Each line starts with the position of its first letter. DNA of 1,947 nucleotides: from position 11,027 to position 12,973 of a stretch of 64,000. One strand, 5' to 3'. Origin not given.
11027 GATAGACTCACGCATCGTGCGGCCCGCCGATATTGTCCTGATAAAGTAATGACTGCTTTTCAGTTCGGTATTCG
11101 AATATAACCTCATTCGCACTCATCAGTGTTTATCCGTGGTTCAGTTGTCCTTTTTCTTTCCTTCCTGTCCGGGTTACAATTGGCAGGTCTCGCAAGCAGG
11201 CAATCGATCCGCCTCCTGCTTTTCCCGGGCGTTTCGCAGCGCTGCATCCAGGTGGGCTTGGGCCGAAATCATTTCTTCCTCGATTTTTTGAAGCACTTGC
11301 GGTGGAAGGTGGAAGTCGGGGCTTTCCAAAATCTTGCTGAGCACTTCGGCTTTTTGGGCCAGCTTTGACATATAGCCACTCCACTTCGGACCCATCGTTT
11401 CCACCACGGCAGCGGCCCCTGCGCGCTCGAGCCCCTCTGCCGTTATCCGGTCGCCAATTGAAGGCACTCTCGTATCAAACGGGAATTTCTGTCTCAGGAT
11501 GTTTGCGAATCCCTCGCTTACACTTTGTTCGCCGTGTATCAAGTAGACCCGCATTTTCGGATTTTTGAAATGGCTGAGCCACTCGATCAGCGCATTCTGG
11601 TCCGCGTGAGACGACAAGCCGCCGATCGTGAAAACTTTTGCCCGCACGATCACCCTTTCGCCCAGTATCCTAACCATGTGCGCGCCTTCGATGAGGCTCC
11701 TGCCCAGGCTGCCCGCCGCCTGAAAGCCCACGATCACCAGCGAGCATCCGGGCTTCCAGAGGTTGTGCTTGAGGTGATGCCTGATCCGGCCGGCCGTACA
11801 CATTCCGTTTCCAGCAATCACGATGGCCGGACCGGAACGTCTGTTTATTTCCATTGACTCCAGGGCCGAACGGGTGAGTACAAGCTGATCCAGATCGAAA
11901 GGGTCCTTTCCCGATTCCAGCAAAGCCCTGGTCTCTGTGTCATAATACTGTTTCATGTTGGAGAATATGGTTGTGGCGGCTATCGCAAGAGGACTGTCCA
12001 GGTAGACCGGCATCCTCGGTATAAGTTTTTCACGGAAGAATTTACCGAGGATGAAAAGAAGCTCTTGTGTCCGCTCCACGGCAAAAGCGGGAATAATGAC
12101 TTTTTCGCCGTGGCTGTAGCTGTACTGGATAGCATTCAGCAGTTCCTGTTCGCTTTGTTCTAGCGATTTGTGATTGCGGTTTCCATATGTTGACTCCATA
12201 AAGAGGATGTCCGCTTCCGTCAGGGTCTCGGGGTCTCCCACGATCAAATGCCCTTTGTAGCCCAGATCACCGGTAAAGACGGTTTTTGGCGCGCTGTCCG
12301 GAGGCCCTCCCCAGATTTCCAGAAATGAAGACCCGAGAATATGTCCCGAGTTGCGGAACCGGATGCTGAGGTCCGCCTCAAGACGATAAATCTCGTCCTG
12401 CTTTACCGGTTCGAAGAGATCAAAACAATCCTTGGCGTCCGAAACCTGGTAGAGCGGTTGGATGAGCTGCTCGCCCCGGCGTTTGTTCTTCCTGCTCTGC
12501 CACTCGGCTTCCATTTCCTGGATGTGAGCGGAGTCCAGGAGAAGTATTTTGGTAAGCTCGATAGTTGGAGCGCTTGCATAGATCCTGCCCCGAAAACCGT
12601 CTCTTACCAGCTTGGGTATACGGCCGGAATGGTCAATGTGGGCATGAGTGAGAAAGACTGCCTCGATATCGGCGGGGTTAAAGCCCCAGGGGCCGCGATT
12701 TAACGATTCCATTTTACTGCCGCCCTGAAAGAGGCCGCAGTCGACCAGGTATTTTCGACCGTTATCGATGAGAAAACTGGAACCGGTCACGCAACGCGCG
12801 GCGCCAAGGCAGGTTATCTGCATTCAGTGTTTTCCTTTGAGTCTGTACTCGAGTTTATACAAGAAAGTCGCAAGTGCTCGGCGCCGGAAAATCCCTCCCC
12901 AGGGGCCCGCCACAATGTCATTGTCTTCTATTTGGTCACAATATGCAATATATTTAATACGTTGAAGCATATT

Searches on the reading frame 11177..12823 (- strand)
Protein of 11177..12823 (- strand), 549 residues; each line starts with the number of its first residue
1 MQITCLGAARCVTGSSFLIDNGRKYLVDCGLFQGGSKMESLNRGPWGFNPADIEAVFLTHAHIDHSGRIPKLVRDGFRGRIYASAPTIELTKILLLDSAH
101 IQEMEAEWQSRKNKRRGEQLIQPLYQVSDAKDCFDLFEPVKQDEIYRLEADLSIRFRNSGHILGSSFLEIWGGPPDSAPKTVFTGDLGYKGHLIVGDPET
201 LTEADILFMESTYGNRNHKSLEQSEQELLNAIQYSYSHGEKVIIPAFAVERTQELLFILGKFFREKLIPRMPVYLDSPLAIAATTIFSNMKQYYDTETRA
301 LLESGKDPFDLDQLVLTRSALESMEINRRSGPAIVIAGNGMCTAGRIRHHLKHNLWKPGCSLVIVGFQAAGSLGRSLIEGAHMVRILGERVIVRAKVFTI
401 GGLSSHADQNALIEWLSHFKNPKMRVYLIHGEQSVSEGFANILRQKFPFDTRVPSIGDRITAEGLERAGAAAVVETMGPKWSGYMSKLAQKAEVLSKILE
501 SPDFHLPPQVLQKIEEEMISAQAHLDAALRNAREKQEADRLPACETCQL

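Call 58: search_protein_families(library=pfam, proteins=[window:11177-12823:-], max_evalue=0.00001)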
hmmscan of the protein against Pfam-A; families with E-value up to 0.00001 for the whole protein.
window:11177-12823:- (549 aa): 5 families
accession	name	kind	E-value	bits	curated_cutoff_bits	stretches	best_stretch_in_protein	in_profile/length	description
PF10996.14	Beta-Casp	-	9.3e-39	133.1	27.7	1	252-377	1-120/120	Beta-Casp domain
PF07521.17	RMMBL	-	5.5e-15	55.6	21.6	1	391-454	2-63/63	Zn-dependent metallo-hydrolase RNA specificity domain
PF00753.33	Lactamase_B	-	3.9e-14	53.5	22.7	1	12-74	4-65/196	Metallo-beta-lactamase superfamily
PF16661.11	Lactamase_B_6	-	4.1e-10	39.8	27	1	22-170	6-149/193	Metallo-beta-lactamase superfamily domain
PF12706.13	Lactamase_B_2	-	1.7e-06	28.2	27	0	23-90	1-69/200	Beta-lactamase superfamily domain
